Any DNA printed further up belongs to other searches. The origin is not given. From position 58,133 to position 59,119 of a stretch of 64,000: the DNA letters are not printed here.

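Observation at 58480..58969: Nicotinamidase-like domain keeps its metal ligands but lacks the catalytic cysteine (Cys to Lys)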

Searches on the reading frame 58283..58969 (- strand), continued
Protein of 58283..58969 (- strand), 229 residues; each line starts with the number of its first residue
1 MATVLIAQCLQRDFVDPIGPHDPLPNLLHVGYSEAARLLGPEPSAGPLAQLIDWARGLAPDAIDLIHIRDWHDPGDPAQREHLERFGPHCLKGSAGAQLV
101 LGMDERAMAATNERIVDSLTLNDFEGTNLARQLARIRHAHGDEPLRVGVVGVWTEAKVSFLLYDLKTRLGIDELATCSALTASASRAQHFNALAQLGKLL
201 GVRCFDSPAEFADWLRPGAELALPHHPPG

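Call 64: find_related_loci(query=A3, collection=viral_contigs, flank=6000)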
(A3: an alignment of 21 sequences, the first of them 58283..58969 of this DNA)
Query A3 (229 aa) in viral_contigs; peptide patterns used: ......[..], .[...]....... (x = any residue, [..] = any of these).
30 stretches matched a pattern, but none encodes a relative of the query by tblastn (E <= 1e-3).

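Call 66: search_protein_families(library=pfam, proteins=[L072:3-1364:+, L072:1343-2398:+, L072:2415-4130:+, L072:4149-5198:+, L072:5300-5869:+, L072:5876-7807:-, L072:10933-12072:+, L067:10501-12012:+, L080:300-2033:+, L080:3010-4050:+], max_evalue=0.001)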
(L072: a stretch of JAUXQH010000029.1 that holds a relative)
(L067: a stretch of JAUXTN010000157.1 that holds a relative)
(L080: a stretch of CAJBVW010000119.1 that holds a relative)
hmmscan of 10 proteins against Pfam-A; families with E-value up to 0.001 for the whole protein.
L072:3-1364:+ (453 aa): 3 families
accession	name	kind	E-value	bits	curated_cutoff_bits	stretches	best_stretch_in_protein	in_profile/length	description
PF17863.7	AAA_lid_2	-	9.9e-08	32.1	22.7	1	291-343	7-61/74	AAA lid domain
PF07726.17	AAA_3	-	1.7e-07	31.6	27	1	42-179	2-129/131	ATPase family associated with various cellular activities (AAA)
PF07728.20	AAA_5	-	0.00047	20.6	22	1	43-178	3-138/139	AAA domain (dynein-related subfamily)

L072:1343-2398:+ (351 aa): 0 families

L072:2415-4130:+ (571 aa): 0 families

L072:4149-5198:+ (349 aa): 1 family
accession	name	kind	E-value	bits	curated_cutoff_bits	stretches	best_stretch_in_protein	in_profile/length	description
PF23759.1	GBD_T9SS_assoc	-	0.0003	21.5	27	0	138-213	28-97/116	Galactose binding domain-like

L072:5300-5869:+ (189 aa): 0 families

L072:5876-7807:- (643 aa): 3 families
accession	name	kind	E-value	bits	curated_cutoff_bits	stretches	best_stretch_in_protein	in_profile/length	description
PF00884.28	Sulfatase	-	4.8e-31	108.6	25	1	232-538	1-300/301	Sulfatase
PF01663.27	Phosphodiest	-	4.4e-07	30.3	23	1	448-482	186-220/342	Type I phosphodiesterase / nucleotide pyrophosphatase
PF07394.17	DUF1501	-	0.00022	20.9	27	1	448-482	266-300/390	Protein of unknown function (DUF1501)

L072:10933-12072:+ (379 aa): 0 families

L067:10501-12012:+ (503 aa): 0 families

L080:300-2033:+ (577 aa): 0 families

L080:3010-4050:+ (346 aa): 0 families

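Call 67: search_protein_families(library=pfam, proteins=[L009:10409-11569:-, L009:6418-7356:+, L009:7377-7898:+, L029:10426-11016:+, L029:5429-6601:+, L029:4149-5444:-, L023:1-2244:+, L027:1483-3132:+, L013:6288-7952:+, L031:4657-6723:+], max_evalue=0.001)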
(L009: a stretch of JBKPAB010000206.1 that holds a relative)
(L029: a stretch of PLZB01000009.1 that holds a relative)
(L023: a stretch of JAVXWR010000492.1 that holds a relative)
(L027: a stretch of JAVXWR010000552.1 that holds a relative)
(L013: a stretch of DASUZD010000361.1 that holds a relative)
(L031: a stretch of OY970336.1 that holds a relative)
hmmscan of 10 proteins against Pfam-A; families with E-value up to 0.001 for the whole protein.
L009:10409-11569:- (386 aa): 2 families
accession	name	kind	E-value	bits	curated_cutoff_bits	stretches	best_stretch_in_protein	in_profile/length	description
PF13424.12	TPR_12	-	1.7e-06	28.5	30.1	1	188-250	10-75/77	Tetratricopeptide repeat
PF17874.7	TPR_MalT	-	0.00024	20.9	45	1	118-258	59-199/336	MalT-like TPR region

L009:6418-7356:+ (312 aa): 3 families
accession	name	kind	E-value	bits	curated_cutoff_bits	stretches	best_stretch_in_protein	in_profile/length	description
PF08028.16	Acyl-CoA_dh_2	-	1.8e-09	38.5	22.7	1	189-290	27-130/134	Acyl-CoA dehydrogenase, C-terminal domain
PF02770.24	Acyl-CoA_dh_M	-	2.3e-09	37.8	33.3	1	57-145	8-97/97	Acyl-CoA dehydrogenase, middle domain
PF00441.29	Acyl-CoA_dh_1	-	9.3e-08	32.8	22.4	1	196-287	45-132/150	Acyl-CoA dehydrogenase, C-terminal domain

L009:7377-7898:+ (173 aa): 1 family
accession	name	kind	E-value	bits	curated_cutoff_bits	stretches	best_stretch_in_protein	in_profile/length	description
PF01613.24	Flavin_Reduct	-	4.3e-32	111.8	27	1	17-157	2-150/153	Flavin reductase like domain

L029:10426-11016:+ (196 aa): 0 families

L029:5429-6601:+ (390 aa): 2 families
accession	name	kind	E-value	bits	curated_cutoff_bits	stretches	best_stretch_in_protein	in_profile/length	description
PF13784.11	Fic_N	-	3.4e-25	88.3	26.7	1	39-120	2-82/82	Fic/DOC family N-terminal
PF02661.23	Fic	-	1.4e-16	61.5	24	1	127-231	2-93/93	Fic/DOC family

L029:4149-5444:- (431 aa): 0 families

L023:1-2244:+ (747 aa): 5 families
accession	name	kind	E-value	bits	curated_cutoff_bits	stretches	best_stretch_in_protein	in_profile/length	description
PF13191.12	AAA_16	-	1.8e-08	35.5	32.6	1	40-166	2-161/167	AAA ATPase domain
PF13401.12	AAA_22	-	8e-06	26.6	27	1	61-178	7-120/130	AAA domain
PF00931.28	NB-ARC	-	3.3e-05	23.7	23.5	1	50-151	9-114/248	NB-ARC domain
PF13424.12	TPR_12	-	0.00035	21.1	30.1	1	563-632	3-74/77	Tetratricopeptide repeat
PF05729.18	NACHT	-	0.00066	20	26.7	0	61-174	2-130/167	NACHT domain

L027:1483-3132:+ (549 aa): 0 families

L013:6288-7952:+ (554 aa): 1 family
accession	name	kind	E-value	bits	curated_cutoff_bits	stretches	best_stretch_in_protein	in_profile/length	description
PF12902.13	Ferritin-like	-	7.2e-45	154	22.3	1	47-271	3-220/221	Ferritin-like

L031:4657-6723:+ (688 aa): 6 families
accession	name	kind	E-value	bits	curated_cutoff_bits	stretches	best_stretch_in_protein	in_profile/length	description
PF13401.12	AAA_22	-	5.6e-08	33.6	27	1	24-122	4-104/130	AAA domain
PF13424.12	TPR_12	-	9.5e-08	32.6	30.1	1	555-618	3-68/77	Tetratricopeptide repeat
PF17874.7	TPR_MalT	-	1.8e-06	27.9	45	1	489-632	15-159/336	MalT-like TPR region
PF13191.12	AAA_16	-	3.9e-05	24.6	32.6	1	6-116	2-148/167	AAA ATPase domain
PF25199.1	nSTAND_NTPase5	-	0.00019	21.7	34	0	18-137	34-134/145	Novel STAND NTPase 5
PF05729.18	NACHT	-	0.0005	20.4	26.7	1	26-140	1-133/167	NACHT domain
